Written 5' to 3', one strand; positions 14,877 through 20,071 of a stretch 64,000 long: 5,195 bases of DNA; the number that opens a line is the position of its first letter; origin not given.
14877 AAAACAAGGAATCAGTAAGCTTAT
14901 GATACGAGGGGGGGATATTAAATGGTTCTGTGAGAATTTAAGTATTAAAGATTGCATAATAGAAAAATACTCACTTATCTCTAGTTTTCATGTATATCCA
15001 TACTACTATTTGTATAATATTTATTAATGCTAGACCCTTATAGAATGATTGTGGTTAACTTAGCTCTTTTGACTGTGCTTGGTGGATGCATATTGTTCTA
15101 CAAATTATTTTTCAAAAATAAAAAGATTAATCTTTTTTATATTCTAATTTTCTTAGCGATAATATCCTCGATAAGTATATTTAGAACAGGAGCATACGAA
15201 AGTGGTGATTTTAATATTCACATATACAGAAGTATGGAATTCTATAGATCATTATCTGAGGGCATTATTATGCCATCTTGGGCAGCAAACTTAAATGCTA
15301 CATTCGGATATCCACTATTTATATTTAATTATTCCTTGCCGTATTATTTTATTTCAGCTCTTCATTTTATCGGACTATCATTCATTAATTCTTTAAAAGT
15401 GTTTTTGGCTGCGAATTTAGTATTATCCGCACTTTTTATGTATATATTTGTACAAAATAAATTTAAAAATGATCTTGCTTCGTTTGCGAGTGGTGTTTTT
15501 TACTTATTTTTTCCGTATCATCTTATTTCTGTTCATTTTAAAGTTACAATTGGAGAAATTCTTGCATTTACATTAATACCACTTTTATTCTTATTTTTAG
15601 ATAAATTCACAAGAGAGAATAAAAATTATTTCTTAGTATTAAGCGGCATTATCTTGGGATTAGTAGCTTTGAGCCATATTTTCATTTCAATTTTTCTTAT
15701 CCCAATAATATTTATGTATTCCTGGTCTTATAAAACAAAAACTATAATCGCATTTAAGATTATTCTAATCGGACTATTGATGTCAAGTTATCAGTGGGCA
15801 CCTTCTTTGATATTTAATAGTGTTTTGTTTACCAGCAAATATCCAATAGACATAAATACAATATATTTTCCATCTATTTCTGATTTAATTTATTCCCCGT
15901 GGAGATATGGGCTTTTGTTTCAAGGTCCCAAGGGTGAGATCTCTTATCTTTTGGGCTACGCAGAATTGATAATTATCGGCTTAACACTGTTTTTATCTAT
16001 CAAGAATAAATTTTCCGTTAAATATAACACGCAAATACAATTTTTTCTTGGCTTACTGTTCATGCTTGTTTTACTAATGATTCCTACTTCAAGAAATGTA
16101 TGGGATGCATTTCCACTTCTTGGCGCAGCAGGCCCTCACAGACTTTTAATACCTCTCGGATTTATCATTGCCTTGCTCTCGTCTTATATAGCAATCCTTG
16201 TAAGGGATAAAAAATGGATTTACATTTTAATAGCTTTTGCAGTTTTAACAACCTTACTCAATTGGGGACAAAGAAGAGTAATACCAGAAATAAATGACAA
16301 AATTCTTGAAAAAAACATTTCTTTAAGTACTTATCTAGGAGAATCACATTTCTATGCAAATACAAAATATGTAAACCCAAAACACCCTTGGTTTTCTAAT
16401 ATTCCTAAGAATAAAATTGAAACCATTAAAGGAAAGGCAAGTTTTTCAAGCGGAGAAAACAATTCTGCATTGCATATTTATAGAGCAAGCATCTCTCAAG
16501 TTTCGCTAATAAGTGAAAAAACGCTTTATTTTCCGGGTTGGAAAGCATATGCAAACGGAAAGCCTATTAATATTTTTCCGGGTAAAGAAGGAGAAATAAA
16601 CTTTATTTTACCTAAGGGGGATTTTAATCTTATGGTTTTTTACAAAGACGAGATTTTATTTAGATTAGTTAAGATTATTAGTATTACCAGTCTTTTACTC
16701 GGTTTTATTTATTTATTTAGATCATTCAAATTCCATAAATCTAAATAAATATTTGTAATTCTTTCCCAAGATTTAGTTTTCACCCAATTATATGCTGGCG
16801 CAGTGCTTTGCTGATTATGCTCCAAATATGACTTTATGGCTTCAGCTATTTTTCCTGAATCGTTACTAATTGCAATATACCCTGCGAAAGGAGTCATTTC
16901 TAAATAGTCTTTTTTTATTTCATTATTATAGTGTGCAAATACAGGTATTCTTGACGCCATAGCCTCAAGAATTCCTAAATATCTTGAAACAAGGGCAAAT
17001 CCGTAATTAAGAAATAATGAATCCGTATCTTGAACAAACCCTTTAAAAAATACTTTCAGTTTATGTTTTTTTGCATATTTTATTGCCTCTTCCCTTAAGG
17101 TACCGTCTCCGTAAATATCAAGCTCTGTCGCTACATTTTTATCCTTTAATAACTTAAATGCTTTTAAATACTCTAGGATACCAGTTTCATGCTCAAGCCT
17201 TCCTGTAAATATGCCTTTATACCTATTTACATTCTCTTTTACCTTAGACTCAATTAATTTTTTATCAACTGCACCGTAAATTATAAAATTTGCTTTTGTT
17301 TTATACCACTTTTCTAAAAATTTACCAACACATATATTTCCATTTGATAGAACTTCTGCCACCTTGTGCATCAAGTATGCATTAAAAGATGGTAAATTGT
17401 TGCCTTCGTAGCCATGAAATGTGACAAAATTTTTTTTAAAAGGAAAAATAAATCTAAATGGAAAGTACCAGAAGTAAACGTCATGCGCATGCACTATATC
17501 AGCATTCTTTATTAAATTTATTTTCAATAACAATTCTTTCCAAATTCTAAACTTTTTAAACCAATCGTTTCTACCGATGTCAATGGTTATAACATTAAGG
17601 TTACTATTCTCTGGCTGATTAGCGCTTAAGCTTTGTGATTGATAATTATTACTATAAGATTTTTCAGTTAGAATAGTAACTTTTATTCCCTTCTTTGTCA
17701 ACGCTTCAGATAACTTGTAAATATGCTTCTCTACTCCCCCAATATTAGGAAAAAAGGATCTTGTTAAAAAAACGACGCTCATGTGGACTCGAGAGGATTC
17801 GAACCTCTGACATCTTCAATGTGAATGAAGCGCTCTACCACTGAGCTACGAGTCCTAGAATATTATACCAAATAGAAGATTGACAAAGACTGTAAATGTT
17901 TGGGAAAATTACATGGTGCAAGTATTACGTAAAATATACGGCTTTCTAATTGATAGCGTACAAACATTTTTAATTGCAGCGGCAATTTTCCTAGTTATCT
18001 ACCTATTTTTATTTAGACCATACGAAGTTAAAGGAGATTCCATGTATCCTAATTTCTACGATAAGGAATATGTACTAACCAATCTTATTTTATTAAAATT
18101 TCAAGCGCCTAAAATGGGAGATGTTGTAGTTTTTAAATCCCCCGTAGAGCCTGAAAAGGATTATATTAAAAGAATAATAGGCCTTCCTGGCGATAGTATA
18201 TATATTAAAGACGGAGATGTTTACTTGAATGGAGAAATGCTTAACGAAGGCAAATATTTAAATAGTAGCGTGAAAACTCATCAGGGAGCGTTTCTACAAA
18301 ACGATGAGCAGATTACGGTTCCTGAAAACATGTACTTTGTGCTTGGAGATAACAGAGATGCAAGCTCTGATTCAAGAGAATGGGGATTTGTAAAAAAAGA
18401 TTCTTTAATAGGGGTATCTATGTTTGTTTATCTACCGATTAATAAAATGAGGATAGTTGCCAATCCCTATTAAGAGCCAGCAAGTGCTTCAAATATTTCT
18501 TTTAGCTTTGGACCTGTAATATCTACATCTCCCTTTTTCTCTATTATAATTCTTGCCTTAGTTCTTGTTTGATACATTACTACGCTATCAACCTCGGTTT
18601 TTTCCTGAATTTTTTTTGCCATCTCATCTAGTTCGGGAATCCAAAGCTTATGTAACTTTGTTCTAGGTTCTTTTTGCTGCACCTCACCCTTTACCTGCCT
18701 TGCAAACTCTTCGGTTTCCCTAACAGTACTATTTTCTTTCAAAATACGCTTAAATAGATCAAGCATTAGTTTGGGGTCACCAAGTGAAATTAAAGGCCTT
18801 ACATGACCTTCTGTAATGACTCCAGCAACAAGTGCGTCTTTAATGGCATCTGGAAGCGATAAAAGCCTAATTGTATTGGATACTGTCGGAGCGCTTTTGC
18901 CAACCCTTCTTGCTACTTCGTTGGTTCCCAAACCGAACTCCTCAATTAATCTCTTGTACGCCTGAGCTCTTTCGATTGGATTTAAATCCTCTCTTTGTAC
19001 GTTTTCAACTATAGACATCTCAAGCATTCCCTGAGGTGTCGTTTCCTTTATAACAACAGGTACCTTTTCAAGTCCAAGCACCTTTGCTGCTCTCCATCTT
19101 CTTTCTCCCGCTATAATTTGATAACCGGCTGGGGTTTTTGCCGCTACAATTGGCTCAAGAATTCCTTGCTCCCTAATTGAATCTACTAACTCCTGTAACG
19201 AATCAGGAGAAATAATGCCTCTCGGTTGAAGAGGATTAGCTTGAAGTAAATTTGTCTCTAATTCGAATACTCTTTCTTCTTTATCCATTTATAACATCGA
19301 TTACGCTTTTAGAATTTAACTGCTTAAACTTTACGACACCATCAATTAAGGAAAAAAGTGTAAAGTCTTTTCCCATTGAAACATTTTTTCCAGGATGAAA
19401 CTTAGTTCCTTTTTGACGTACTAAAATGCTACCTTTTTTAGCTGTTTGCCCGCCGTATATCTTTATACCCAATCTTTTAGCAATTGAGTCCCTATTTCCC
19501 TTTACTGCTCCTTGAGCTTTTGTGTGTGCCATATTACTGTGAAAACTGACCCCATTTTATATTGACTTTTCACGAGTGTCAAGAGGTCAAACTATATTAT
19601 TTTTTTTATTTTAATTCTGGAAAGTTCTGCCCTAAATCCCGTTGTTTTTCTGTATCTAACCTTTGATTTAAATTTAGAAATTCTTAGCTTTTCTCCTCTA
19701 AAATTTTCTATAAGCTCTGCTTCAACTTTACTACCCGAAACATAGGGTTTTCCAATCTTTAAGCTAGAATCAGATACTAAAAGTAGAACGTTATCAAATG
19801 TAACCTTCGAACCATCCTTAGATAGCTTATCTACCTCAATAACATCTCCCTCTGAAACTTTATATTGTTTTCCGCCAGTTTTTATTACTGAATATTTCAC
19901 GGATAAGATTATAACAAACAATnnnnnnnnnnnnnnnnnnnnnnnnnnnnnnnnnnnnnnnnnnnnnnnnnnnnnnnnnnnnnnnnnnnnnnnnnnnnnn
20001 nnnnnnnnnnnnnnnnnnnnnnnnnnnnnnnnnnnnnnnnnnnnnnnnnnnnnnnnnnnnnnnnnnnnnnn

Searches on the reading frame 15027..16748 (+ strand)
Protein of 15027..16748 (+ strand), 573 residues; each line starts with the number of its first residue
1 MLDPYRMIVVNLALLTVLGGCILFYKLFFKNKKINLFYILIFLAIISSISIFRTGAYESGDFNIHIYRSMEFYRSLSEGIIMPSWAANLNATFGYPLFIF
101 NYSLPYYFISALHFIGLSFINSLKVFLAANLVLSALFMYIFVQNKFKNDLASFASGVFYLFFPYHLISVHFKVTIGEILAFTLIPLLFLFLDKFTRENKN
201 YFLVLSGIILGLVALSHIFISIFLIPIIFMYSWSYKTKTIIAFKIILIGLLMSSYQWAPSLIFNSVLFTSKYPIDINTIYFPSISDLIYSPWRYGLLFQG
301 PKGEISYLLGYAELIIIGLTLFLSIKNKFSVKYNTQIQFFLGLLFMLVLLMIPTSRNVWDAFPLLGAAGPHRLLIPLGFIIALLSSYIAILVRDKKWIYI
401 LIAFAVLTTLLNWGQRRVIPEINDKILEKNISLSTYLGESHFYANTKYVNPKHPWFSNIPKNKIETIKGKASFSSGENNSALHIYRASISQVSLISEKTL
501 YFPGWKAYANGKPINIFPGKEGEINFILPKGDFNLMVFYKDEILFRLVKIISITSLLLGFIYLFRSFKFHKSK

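Call 4: search_protein_families(library=pfam, proteins=[window:15027-16748:+], max_evalue=0.01)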
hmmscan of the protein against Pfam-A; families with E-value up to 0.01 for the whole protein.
window:15027-16748:+ (573 aa): 1 family
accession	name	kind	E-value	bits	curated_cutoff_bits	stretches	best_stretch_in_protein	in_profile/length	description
PF10131.15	PTPS_related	-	5.6e-06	25.5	26.4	1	103-408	6-299/621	6-pyruvoyl-tetrahydropterin synthase related domain; membrane protein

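Call 5: search_protein_families(library=ncbifam, proteins=[window:15027-16748:+], max_evalue=0.01)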
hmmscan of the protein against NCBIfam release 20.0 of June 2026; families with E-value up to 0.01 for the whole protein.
window:15027-16748:+ (573 aa): 0 families

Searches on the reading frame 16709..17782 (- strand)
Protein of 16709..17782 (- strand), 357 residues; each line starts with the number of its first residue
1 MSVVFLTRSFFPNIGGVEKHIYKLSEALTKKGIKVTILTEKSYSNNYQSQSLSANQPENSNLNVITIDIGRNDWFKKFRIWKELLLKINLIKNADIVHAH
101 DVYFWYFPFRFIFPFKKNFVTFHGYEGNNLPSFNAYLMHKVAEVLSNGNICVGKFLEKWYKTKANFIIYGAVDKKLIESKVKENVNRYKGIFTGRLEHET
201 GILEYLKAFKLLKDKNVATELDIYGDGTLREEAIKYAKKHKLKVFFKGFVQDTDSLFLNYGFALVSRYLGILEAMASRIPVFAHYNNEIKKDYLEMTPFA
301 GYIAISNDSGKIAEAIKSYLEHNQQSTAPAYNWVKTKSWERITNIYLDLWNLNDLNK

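Call 16: search_protein_families(library=pfam, proteins=[window:16709-17782:-], max_evalue=0.01)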
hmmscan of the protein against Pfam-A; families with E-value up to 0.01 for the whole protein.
window:16709-17782:- (357 aa): 4 families
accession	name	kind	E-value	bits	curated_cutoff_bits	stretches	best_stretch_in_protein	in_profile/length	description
PF00534.26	Glycos_transf_1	-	1.7e-16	60.6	26.4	1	175-328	3-164/172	Glycosyl transferases group 1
PF13692.12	Glyco_trans_1_4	-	7.2e-12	46.2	27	1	191-321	5-141/142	Glycosyl transferases group 1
PF13439.12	Glyco_transf_4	-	3.3e-11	43.9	28.5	1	14-162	1-150/170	Glycosyltransferase Family 4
PF08323.17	Glyco_transf_5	-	0.0015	18.7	22.7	1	3-104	2-104/239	Starch synthase catalytic domain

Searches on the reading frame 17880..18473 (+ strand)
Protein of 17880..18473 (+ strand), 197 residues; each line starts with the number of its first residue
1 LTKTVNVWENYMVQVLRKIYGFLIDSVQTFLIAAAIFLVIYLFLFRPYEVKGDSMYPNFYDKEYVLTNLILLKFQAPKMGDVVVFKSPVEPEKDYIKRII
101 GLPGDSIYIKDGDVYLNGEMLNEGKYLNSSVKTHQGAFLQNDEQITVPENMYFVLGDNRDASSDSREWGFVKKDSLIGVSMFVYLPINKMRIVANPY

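Call 16: search_protein_families(library=pfam, proteins=[window:17880-18473:+], max_evalue=0.01)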
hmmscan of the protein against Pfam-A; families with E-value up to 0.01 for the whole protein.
window:17880-18473:+ (197 aa): 2 families
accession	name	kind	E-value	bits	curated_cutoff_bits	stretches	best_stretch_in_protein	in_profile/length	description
PF10502.14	Peptidase_S26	-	1.6e-48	165.3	22.9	1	24-184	2-167/168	Signal peptidase, peptidase S26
PF00717.28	Peptidase_S24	-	0.00032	20.8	23.3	1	49-110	39-92/116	Peptidase S24-like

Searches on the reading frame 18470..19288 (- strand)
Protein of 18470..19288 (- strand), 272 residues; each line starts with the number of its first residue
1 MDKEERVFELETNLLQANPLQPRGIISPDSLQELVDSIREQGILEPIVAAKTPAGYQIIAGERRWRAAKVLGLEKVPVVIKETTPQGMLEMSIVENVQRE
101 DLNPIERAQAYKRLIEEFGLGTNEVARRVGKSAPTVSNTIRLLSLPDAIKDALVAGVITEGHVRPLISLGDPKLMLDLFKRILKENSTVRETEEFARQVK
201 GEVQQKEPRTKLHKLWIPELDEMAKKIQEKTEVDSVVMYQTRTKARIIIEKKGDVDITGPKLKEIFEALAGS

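Call 16: search_protein_families(library=pfam, proteins=[window:18470-19288:-], max_evalue=0.01)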
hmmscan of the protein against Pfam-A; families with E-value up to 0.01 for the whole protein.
window:18470-19288:- (272 aa): 4 families
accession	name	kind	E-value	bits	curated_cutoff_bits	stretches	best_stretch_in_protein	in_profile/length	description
PF17762.8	HTH_ParB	-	2.3e-33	114.8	22.6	1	100-200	1-101/102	ParB HTH domain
PF02195.25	ParB_N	-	1.7e-30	105.3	26.3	1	7-98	3-95/95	ParB N-terminal domain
PF13384.12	HTH_23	-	0.0029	17.8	24.6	1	105-141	5-39/50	Homeodomain-like domain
PF08535.16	KorB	-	0.0056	17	22.3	0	120-160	4-44/89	KorB domain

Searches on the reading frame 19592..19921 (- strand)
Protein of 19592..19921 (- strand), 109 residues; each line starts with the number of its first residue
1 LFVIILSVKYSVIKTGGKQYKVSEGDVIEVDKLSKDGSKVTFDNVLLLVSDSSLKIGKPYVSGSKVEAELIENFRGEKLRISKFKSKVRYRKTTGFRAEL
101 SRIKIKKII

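Call 16: search_protein_families(library=pfam, proteins=[window:19592-19921:-], max_evalue=0.01)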
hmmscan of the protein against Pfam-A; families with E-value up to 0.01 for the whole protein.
window:19592-19921:- (109 aa): 1 family
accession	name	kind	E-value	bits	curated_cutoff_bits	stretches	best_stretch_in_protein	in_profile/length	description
PF00829.26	Ribosomal_L21p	-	1.2e-31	109.3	27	1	10-108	2-99/99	Ribosomal prokaryotic L21 protein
